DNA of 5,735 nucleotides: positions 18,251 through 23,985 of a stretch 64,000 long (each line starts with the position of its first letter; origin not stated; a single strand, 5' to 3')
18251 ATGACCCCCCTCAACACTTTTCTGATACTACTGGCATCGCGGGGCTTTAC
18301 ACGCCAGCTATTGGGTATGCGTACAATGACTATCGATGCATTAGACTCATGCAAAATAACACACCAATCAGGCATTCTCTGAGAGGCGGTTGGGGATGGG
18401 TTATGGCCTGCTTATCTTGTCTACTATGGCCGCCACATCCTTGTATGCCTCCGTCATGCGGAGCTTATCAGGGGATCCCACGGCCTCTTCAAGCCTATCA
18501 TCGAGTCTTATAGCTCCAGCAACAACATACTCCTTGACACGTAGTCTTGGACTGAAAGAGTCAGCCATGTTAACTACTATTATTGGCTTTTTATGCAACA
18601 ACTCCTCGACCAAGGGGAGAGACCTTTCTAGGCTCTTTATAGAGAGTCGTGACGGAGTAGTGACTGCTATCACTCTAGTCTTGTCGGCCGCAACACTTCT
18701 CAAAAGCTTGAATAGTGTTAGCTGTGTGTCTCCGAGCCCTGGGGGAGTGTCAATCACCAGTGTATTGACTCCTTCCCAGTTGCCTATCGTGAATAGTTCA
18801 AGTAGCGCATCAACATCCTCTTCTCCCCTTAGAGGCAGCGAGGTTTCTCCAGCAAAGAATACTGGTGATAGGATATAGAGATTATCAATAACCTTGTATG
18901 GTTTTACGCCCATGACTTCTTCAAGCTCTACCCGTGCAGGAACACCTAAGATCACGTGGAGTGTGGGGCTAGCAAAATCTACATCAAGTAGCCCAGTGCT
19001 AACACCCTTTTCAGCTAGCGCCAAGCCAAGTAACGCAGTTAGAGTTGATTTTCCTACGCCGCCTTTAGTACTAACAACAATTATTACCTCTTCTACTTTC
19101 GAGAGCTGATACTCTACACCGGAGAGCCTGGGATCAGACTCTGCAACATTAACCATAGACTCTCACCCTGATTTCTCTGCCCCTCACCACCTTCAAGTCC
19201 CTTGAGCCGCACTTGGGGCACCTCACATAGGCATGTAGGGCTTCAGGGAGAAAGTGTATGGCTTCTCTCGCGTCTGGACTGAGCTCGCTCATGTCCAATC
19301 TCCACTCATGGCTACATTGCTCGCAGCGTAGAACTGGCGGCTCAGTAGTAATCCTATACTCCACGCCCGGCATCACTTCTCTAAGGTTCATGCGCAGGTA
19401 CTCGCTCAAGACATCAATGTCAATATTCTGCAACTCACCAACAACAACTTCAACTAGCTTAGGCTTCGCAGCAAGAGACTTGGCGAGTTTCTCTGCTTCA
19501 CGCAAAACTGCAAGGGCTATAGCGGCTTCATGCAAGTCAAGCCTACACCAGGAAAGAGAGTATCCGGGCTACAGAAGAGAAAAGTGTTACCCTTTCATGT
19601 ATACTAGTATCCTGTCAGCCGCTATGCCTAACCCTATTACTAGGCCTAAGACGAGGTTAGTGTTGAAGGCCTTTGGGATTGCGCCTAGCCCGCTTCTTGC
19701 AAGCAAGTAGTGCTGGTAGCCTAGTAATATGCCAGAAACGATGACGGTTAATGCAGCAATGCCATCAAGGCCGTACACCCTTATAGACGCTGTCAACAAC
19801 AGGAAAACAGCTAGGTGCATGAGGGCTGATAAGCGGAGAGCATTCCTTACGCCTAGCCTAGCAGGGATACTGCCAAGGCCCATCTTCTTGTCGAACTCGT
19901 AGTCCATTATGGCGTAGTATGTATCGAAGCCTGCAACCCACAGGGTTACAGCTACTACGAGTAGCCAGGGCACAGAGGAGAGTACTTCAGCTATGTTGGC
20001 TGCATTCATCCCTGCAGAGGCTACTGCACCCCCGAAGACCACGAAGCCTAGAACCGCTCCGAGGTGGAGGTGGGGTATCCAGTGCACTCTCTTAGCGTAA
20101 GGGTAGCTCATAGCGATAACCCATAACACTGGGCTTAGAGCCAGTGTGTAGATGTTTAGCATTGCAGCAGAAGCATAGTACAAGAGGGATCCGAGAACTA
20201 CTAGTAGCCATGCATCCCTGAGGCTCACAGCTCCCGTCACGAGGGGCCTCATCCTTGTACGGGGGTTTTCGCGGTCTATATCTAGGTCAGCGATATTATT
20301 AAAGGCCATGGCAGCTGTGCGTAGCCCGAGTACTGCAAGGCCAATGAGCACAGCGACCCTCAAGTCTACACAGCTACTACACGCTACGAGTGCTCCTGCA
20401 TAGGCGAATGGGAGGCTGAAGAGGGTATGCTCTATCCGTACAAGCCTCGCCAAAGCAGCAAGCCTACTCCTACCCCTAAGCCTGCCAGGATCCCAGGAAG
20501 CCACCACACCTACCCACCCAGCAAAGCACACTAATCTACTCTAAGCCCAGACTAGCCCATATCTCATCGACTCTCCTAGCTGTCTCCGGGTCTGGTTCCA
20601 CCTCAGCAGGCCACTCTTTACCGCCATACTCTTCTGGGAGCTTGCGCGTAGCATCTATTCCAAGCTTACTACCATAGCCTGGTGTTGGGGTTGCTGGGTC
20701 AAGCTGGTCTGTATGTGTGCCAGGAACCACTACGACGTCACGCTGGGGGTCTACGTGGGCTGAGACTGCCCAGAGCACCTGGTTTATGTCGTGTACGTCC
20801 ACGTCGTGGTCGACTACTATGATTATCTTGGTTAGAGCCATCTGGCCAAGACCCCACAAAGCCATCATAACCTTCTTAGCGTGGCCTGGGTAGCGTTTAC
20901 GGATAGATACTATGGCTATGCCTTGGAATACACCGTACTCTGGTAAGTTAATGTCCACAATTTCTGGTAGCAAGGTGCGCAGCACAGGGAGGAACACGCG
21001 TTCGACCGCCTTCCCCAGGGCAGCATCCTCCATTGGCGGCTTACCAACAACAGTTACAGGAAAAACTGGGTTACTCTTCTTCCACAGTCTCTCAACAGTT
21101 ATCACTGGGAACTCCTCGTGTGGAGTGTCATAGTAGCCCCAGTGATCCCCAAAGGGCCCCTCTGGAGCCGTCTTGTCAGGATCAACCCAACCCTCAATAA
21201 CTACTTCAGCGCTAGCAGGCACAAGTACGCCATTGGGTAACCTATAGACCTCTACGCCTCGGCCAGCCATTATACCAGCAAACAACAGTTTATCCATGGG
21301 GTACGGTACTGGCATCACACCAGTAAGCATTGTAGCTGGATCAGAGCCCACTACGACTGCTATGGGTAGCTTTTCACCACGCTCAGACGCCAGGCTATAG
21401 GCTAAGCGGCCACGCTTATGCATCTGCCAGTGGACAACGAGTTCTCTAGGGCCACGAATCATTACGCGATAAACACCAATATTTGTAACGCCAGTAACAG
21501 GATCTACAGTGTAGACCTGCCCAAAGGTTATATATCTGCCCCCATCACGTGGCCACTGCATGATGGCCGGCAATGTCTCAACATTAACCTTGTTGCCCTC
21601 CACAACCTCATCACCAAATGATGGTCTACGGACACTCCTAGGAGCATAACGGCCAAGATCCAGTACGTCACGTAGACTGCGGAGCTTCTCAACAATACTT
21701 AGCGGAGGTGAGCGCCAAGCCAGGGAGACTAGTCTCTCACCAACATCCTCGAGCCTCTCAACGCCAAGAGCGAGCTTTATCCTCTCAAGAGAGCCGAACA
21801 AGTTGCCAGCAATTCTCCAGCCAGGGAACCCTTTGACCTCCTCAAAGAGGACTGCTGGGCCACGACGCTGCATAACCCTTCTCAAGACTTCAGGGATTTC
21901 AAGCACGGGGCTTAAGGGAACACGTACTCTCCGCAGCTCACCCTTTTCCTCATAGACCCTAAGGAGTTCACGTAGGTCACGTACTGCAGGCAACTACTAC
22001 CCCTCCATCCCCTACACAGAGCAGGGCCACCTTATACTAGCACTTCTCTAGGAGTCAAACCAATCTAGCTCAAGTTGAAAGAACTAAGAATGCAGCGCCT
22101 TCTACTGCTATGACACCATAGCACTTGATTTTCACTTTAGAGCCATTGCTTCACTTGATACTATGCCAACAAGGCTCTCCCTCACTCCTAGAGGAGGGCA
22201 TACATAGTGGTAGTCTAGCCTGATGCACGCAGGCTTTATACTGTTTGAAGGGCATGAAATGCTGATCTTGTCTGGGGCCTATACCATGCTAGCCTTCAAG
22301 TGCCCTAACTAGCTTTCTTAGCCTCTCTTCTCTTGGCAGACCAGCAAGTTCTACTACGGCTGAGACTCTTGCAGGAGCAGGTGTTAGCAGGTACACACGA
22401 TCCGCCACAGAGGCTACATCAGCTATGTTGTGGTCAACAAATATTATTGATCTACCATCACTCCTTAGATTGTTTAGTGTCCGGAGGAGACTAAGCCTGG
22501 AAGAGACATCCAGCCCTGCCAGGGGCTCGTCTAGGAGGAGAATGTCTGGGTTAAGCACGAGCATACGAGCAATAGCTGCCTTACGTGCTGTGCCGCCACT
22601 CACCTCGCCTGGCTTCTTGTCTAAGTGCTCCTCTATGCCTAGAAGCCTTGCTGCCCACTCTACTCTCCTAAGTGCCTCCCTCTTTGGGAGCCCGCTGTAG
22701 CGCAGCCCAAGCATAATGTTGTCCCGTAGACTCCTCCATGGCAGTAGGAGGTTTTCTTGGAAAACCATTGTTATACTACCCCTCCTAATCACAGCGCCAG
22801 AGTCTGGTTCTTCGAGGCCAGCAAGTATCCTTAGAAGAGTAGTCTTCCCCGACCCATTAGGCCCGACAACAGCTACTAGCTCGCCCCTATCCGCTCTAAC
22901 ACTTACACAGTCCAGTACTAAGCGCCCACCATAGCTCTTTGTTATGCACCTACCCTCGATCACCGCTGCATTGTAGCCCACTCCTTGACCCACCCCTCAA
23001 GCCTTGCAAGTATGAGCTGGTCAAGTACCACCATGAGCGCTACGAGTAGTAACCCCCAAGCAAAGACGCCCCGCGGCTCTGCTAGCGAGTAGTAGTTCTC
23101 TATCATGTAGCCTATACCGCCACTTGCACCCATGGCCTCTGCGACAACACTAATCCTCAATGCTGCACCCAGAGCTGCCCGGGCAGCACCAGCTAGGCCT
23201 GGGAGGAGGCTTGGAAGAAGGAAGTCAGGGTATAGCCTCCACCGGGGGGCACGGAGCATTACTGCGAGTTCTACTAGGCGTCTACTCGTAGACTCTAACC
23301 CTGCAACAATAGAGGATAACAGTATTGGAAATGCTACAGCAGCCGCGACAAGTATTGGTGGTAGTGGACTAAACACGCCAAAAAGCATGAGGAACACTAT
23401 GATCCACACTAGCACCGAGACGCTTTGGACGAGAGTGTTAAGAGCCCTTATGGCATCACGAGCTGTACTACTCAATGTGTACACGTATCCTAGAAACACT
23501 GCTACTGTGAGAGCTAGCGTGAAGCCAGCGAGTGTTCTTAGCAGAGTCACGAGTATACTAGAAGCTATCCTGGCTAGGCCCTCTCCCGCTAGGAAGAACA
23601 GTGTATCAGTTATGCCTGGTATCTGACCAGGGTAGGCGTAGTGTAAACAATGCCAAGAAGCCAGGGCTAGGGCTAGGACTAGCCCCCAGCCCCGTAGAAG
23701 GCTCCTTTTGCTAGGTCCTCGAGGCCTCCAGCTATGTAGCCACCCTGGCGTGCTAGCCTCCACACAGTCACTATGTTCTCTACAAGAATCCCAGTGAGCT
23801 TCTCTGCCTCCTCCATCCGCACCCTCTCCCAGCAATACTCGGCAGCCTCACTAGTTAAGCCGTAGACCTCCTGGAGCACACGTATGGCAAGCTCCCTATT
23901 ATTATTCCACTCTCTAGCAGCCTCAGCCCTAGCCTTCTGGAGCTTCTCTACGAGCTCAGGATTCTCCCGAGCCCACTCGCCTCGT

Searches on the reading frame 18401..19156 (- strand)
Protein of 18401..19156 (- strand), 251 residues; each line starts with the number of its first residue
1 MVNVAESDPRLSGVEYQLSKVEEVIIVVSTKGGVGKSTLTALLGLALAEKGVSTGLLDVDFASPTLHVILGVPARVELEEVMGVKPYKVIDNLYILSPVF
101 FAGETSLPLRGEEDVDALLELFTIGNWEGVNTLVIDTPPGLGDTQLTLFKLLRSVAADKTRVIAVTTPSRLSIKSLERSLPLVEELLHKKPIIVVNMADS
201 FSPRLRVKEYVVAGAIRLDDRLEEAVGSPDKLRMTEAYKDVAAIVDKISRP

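Call 3: search_protein_families(library=pfam, proteins=[window:18401-19156:-], max_evalue=0.1)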
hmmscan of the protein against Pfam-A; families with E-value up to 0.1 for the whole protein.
window:18401-19156:- (251 aa): 12 families
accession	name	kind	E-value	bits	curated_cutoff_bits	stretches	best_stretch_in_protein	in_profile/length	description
PF10609.15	ParA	-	6.1e-36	124.5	27.1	1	20-209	1-186/246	NUBPL iron-transfer P-loop NTPase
PF01656.29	CbiA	-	1e-11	45.3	25.4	1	25-200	1-85/125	CobQ/CobB/MinD/ParA nucleotide binding domain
PF02374.21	ArsA_ATPase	-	1.4e-06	28.2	24.3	1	25-62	3-40/305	Anion-transporting ATPase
PF13614.12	AAA_31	-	2.3e-06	28.1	27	1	23-61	2-40/177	AAA domain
PF09140.17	MipZ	-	3.2e-05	23.8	20.7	1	24-83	2-59/262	ATPase MipZ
PF03308.22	MeaB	-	0.0019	17.7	23.1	1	28-71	38-82/273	Methylmalonyl Co-A mutase-associated GTPase MeaB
PF03193.22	RsgA_GTPase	-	0.02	15.2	30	0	18-43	101-126/174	RsgA GTPase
PF06564.18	CBP_BcsQ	-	0.034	14.1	21.3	1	25-59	4-38/234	Cellulose biosynthesis protein BcsQ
PF07652.20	Flavi_DEAD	-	0.042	14.3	21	1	132-181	6-54/148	Flavivirus DEAD domain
PF25199.1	nSTAND_NTPase5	-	0.045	14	34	0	22-76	40-88/145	Novel STAND NTPase 5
PF16575.11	CLP1_P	-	0.074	13.3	26.6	0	33-181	4-151/188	mRNA cleavage and polyadenylation factor CLP1 P-loop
PF20720.3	nSTAND3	-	0.097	12.8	27.2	0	25-52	19-46/155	Novel STAND NTPase 3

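Call 4: search_protein_families(library=ncbifam, proteins=[window:18401-19156:-], max_evalue=0.1)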
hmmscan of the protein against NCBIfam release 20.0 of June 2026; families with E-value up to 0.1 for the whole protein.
window:18401-19156:- (251 aa): 30 families (the best 25 are shown)
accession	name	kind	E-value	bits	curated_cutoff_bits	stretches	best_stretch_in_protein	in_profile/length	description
NF041136.1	MrpORP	equivalog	3.9e-32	111.9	450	1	18-198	1-178/365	iron-sulfur cluster carrier protein MrpORP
NF008669.0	PRK11670.1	equivalog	4.3e-19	68.6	348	1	19-186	104-267/369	iron-sulfur cluster carrier protein ApbC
TIGR01968.1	minD_bact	equivalog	3.1e-13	49.7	212.9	1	23-196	2-171/261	septum site-determining protein MinD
TIGR01969.1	minD_arch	subfamily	4.5e-12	45.7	201.75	1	24-173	2-145/251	cell division ATPase MinD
TIGR03371.1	cellulose_yhjQ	equivalog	8.2e-09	35.3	157.85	1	23-76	2-54/246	cellulose biosynthesis protein BcsQ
NF041546.1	ParA_partition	equivalog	8e-08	32.1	180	1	24-60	1-37/203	ParA family partition ATPase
NF047398.1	AAA_KGGVGR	domain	1.4e-07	32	90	1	24-72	4-52/190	KGGVGR-motif variant AAA ATPase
NF008079.0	PRK10818.1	equivalog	3.3e-07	29.9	508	1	23-81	3-61/270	septum site-determining protein MinD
NF041417.1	ArsA_halo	exception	9.7e-06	24.5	800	1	26-73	336-382/617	arsenical pump-driving ATPase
TIGR03815.1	CpaE_hom_Actino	equivalog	1.4e-05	24.4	154.45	1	23-72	112-161/340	septum site-determining protein Ssd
TIGR03018.1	pepcterm_TyrKin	hypoth_equivalog_domain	5.3e-05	22.7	230.65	1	19-91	32-105/207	XrtA-associated tyrosine autokinase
TIGR00345.1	GET3_arsA_TRC40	subfamily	6e-05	22.7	135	1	28-63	2-37/299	TRC40/GET3/ArsA family transport-energizing ATPase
TIGR01007.1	eps_fam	subfamily_domain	6.1e-05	22.7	108.05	1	23-74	18-69/204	polysaccharide biosynthesis tyrosine autokinase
TIGR04291.1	arsen_driv_ArsA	equivalog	8.4e-05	21.5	650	1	7-62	304-359/565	arsenical pump-driving ATPase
NF053622.1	ATPseBagAMYCTU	equivalog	0.00012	21.7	400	1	26-59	10-43/325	ATPase BagA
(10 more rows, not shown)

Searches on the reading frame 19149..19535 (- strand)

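Call 3: search_protein_families(library=pfam, proteins=[window:19149-19535:-], max_evalue=0.1)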
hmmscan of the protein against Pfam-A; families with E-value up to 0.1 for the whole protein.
window:19149-19535:- (128 aa): 13 families
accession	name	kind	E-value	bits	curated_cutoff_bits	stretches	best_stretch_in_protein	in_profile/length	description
PF01155.25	HypA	-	7.8e-19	68.2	28.9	1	1-125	1-108/112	Hydrogenase/urease nickel incorporation, metallochaperone, hypA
PF13717.11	Zn_ribbon_4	-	0.00031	21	30.3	0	70-91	4-25/36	zinc-ribbon domain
PF13719.11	Zn_ribbon_5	-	0.00058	20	29.3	0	69-85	3-19/37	zinc-ribbon domain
PF08274.17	Zn_Ribbon_YjdM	-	0.00081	19.8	30.8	1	66-78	17-29/30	PhnA Zinc-Ribbon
PF12760.12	Zn_ribbon_IS1595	-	0.0023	18.3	25.4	0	104-119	19-34/46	Transposase zinc-ribbon domain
PF09723.15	Zn_ribbon_8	-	0.0075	16.7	34.4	0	105-114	28-37/41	Zinc ribbon domain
PF01096.23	Zn_ribbon_TFIIS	-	0.01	16.1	21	0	105-113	2-10/39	Transcription factor S-II (TFIIS)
PF01927.22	Mut7-C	-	0.015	15.9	23.3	1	44-110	66-130/146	Mut7-C RNAse domain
PF13005.12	zf-IS66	-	0.018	15.9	27.3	0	106-124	4-21/46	zinc-finger binding domain of transposase IS66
PF14690.11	Zn_ribbon_ISL3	-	0.022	15.6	25.5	1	104-125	3-24/47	zinc-finger of transposase IS204/IS1001/IS1096/IS1165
PF01873.23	eIF-5_eIF-2B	-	0.023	15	27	0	100-122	84-106/117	Domain found in IF2B/IF5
PF22811.2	Zn_ribbon_NrdR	-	0.043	14.2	27.2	1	105-122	2-19/42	Transcriptional repressor NrdR-like, N-terminal domain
PF03604.18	Zn_ribbon_RPAB4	-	0.065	13.4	24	0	103-112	17-26/32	DNA directed RNA polymerase, 7 kDa subunit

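Call 4: search_protein_families(library=ncbifam, proteins=[window:19149-19535:-], max_evalue=0.1)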
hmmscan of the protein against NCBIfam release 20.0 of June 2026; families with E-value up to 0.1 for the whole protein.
window:19149-19535:- (128 aa): 15 families
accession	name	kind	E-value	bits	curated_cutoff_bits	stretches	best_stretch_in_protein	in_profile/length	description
NF003008.0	PRK03824.1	equivalog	1.7e-32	112.2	125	1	1-124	1-128/135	hydrogenase nickel incorporation protein HypA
TIGR00100.1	hypA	equivalog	2.6e-11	43.6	88.1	1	1-125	1-109/116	hydrogenase maturation nickel metallochaperone HypA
NF001976.0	PRK00762.1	equivalog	1.7e-09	37.5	146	1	1-125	1-114/124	hydrogenase maturation nickel metallochaperone HypA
NF001839.0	PRK00564.1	equivalog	1.5e-08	34.8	112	2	1-79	1-82/117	hydrogenase/urease nickel incorporation protein HypA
NF001607.0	PRK00398.1-4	equivalog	0.00041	20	89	0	104-118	29-43/53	DNA-directed RNA polymerase subunit P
TIGR04165.1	methano_modCys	hypoth_equivalog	0.00081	19.6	60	1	105-119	9-23/50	TIGR04165 family Cys-rich peptide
TIGR02098.1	MJ0042_CXXC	domain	0.0031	17.2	20.9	0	104-110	26-32/38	MJ0042-type zinc finger domain-containing protein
NF047912.1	ECs_2282_CxxC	subfamily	0.009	15.9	37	0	104-116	3-15/60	ECs_2282 family putative zinc-binding protein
NF041197.2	CxxC_Se_CxxC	equivalog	0.019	15.1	40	0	101-112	16-27/53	dual CXXC motif small (seleno)protein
TIGR02605.1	CxxC_CxxC_SSSS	subfamily_domain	0.027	14.5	31.3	0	102-117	25-40/52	FmdB family zinc ribbon protein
NF033497.1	rubre_like_arch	subfamily_domain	0.028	14.2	32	0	104-111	17-24/34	rubrerythrin-like domain-containing protein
NF003067.0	PRK03988.1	equivalog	0.041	13.8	129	1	99-122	98-121/138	translation initiation factor IF-2 subunit beta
NF001604.0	PRK00398.1-1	equivalog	0.075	12.6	103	0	104-123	24-43/48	DNA-directed RNA polymerase subunit P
NF006224.0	PRK08351.1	equivalog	0.079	13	108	0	105-114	17-26/61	DNA-directed RNA polymerase subunit E''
NF001606.0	PRK00398.1-3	equivalog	0.086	12.7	72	0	104-123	20-39/44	DNA-directed RNA polymerase subunit P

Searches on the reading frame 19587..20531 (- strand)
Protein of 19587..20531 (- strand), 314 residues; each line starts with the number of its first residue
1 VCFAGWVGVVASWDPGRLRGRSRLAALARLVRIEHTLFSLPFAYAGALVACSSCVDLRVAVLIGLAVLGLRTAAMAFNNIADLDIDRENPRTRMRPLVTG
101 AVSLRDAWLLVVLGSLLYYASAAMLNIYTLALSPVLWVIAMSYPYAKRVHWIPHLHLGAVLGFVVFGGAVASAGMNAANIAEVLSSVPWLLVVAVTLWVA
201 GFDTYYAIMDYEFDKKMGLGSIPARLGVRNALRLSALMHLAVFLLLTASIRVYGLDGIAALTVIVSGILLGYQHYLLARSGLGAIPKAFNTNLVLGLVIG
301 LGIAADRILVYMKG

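Call 7: search_protein_families(library=pfam, proteins=[window:19587-20531:-], max_evalue=0.00001)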
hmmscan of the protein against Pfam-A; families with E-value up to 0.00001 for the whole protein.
window:19587-20531:- (314 aa): 1 family
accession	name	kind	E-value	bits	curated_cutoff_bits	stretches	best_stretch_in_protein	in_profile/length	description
PF01040.23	UbiA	-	6.9e-47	160.3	34.2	1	40-290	2-246/250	UbiA prenyltransferase family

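Call 36: search_protein_families(library=ncbifam, proteins=[window:19587-20531:-], max_evalue=0.00001)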
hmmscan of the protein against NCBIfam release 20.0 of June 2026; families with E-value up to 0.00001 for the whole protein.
window:19587-20531:- (314 aa): 21 families
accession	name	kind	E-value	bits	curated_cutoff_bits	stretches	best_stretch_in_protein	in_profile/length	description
NF009609.0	PRK13106.1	equivalog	2.7e-122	407.9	349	1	12-309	2-297/301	prenyltransferase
TIGR01475.1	ubiA_other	subfamily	4.3e-84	282.3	180.8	1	24-308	2-281/282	UbiA-like polyprenyltransferase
NF009526.0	PRK12888.1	equivalog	3e-59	200.9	364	1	21-296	12-283/301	4-hydroxybenzoate octaprenyltransferase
NF041586.1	MqnP_DT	exception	5.3e-58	196.9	430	1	29-306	5-275/277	menaquinone biosynthesis prenyltransferase MqnP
NF009524.0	PRK12886.1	equivalog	4.5e-57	193.6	387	1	23-309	7-286/291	prenyltransferase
NF041584.1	MqnP_SCO4491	exception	5.2e-53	180.6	420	1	23-299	2-274/285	menaquinone biosynthesis prenyltransferase MqnP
NF009515.0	PRK12874.1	equivalog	2.7e-52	177.9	392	1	23-307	7-288/291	4-hydroxybenzoate polyprenyltransferase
NF041585.1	MqnP_Cj_Hp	exception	2.4e-50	171.6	375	1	26-299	3-273/281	menaquinone biosynthesis prenyltransferase MqnP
NF009532.0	PRK12895.1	equivalog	2.2e-40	138.9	414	1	29-304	8-277/286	prenyltransferase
TIGR01474.1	ubiA_proteo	equivalog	8.5e-38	130.5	275.45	1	33-306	14-280/282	4-hydroxybenzoate octaprenyltransferase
NF009517.0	PRK12876.1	equivalog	1.5e-31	110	419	1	22-297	2-286/300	prenyltransferase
NF009523.0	PRK12884.1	equivalog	8.5e-20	71.1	269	1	22-280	2-249/279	prenyltransferase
NF009514.0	PRK12873.1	equivalog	1.5e-16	60.6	246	1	61-304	53-292/297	4-hydroxybenzoate polyprenyltransferase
TIGR01473.1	cyoE_ctaB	equivalog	5.4e-12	46.1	210.3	1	30-268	6-237/281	heme o synthase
NF003348.0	PRK04375.1-1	equivalog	3.8e-10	39.6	285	1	45-265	24-238/292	heme o synthase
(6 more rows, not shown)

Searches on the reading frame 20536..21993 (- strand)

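Call 7: search_protein_families(library=pfam, proteins=[window:20536-21993:-], max_evalue=0.00001)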
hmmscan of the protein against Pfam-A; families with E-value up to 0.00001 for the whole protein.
window:20536-21993:- (485 aa): 3 families
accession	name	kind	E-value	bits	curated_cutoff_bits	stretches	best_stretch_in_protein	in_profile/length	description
PF01977.22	UbiD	-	2.5e-72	242.8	23.3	1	125-319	9-206/206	3-octaprenyl-4-hydroxybenzoate carboxy-lyase Rift-related domain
PF20696.2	UbiD_C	-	9.5e-50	168.3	24.2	1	326-448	3-127/127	3-octaprenyl-4-hydroxybenzoate carboxy-lyase C-terminal domain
PF20695.2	UbiD_N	-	8.1e-25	87.2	24.3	1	14-88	4-78/78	3-octaprenyl-4-hydroxybenzoate carboxy-lyase N-terminal domain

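Call 36: search_protein_families(library=ncbifam, proteins=[window:20536-21993:-], max_evalue=0.00001)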
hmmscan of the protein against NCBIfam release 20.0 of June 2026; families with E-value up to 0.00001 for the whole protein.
window:20536-21993:- (485 aa): 7 families
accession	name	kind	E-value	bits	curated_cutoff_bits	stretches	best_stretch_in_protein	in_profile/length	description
TIGR03701.1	mena_SCO4490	equivalog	5.8e-146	486.6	495.9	1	10-443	2-433/433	menaquinone biosynthesis decarboxylase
TIGR00148.1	TIGR00148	subfamily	5.2e-136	453.8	244.85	1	7-451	1-438/438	UbiD family decarboxylase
NF008175.0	PRK10922.1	equivalog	7.4e-117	390.9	788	1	5-482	7-488/497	4-hydroxy-3-polyprenylbenzoate decarboxylase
NF041204.1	VdcC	exception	6.5e-80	268.8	650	1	5-467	2-455/467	non-oxidative hydroxyarylic acid decarboxylases subunit C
TIGR02724.1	phenyl_P_beta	equivalog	4.3e-46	157.3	468.95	1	6-483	2-470/472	phenylphosphate carboxylase subunit beta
NF041219.1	BagN_FevL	exception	1.4e-34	119.4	1000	1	4-322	17-331/502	bagremycin/ferroverdin biosynthesis UbiD family decarboxylase BagN/FevL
TIGR02723.1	phenyl_P_alpha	equivalog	3.2e-29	101.9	564.6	1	5-436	8-427/485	phenylphosphate carboxylase subunit alpha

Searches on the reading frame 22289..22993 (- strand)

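Call 36: search_protein_families(library=ncbifam, proteins=[window:22289-22993:-], max_evalue=0.00001)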
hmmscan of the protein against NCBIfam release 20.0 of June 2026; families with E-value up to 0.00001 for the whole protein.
window:22289-22993:- (234 aa): 186 families (the best 25 are shown)
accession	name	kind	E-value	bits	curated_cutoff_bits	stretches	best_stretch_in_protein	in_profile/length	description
NF040933.2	ABC_arch_GlcV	equivalog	9e-41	139.9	450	2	72-205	83-217/357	glucose ABC transporter ATP-binding protein GlcV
TIGR04521.1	ECF_ATPase_2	equivalog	1.5e-39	135.8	330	1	26-204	20-219/279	energy-coupling factor transporter ATPase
NF006987.0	PRK09452.1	equivalog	5.2e-39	134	482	1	9-204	15-222/378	spermidine/putrescine ABC transporter ATP-binding protein PotA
NF008653.0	PRK11650.1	subfamily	1.2e-38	133.1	432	1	12-204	4-209/357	sn-glycerol-3-phosphate ABC transporter ATP-binding protein UgpC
TIGR03265.1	PhnT2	equivalog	2e-38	132.6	457.7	1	15-203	8-208/353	putative 2-aminoethylphosphonate ABC transporter ATP-binding protein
TIGR03608.1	L_ocin_972_ABC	subfamily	5.1e-38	130.6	254.85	2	69-200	73-203/206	putative bacteriocin export ABC transporter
NF008420.0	PRK11247.1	equivalog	7.1e-38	130.2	395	1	15-217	16-221/257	aliphatic sulfonates ABC transporter ATP-binding protein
NF043075.1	MMSYN1_0197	equivalog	1.8e-37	129.1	550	1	11-203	2-206/341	spermidine/putrescine ABC transporter ATP-binding protein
TIGR00968.1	3a0106s01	subfamily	6.2e-37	127.4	342.75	1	17-204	6-205/237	sulfate ABC transporter ATP-binding protein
NF008513.0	PRK11432.1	equivalog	1e-36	126.6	496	1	11-203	6-210/351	ferric ABC transporter ATP-binding protein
NF040840.2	tungstate_WtpC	equivalog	1.2e-36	126.7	440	1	27-217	16-219/347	tungstate ABC transporter ATP-binding protein WtpC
NF008233.0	PRK11000.1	equivalog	1.6e-36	125.9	568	1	14-217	6-222/369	maltose/maltodextrin ABC transporter ATP-binding protein MalK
NF008421.0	PRK11248.1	equivalog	4.3e-36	124.7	357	1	17-216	7-215/255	taurine ABC transporter ATP-binding subunit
TIGR03258.1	PhnT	equivalog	4.3e-35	121.4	499.15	1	18-203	15-213/359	2-aminoethylphosphonate ABC transport system ATP-binding subunit PhnT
TIGR02673.1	FtsE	equivalog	4.3e-35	121.3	264.85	2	71-202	78-209/214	cell division ATP-binding protein FtsE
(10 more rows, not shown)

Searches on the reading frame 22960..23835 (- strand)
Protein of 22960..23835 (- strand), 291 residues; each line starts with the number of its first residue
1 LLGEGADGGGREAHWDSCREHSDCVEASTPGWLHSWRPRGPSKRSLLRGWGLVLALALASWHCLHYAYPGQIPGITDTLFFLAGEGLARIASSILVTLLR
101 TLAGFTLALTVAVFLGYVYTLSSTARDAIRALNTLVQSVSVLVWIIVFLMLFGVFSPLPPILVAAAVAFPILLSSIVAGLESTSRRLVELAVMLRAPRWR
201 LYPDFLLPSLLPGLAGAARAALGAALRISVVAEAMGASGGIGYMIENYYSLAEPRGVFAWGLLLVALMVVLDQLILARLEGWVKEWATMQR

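Call 36: search_protein_families(library=ncbifam, proteins=[window:22960-23835:-], max_evalue=0.00001)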
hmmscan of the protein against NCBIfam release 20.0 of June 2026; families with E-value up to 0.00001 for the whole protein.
window:22960-23835:- (291 aa): 7 families
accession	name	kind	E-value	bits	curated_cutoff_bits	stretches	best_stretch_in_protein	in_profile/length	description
NF040733.1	ABC_perm_U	equivalog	7.8e-17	61.6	295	1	89-286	53-248/251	ABC transporter permease subunit SaoP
TIGR01183.1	ntrB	equivalog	1.5e-09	37.9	209.05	1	90-282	15-201/202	nitrate ABC transporter permease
NF008470.0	PRK11365.1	equivalog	2e-09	37.2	347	1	93-280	61-246/263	aliphatic sulfonate ABC transporter permease SsuC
NF007545.0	PRK10160.1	equivalog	4.1e-08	33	342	1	94-286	80-270/275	taurine ABC transporter permease TauC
TIGR03416.1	ABC_choXWV_perm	equivalog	1.4e-07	31.3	363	1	94-274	88-266/267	choline ABC transporter permease subunit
TIGR01097.1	PhnE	equivalog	1.7e-07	31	216.7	1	86-274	53-243/252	phosphonate ABC transporter, permease protein PhnE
NF008196.0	PRK10952.1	equivalog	3e-07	29.6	439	1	85-274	137-324/356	glycine betaine/L-proline ABC transporter permease ProW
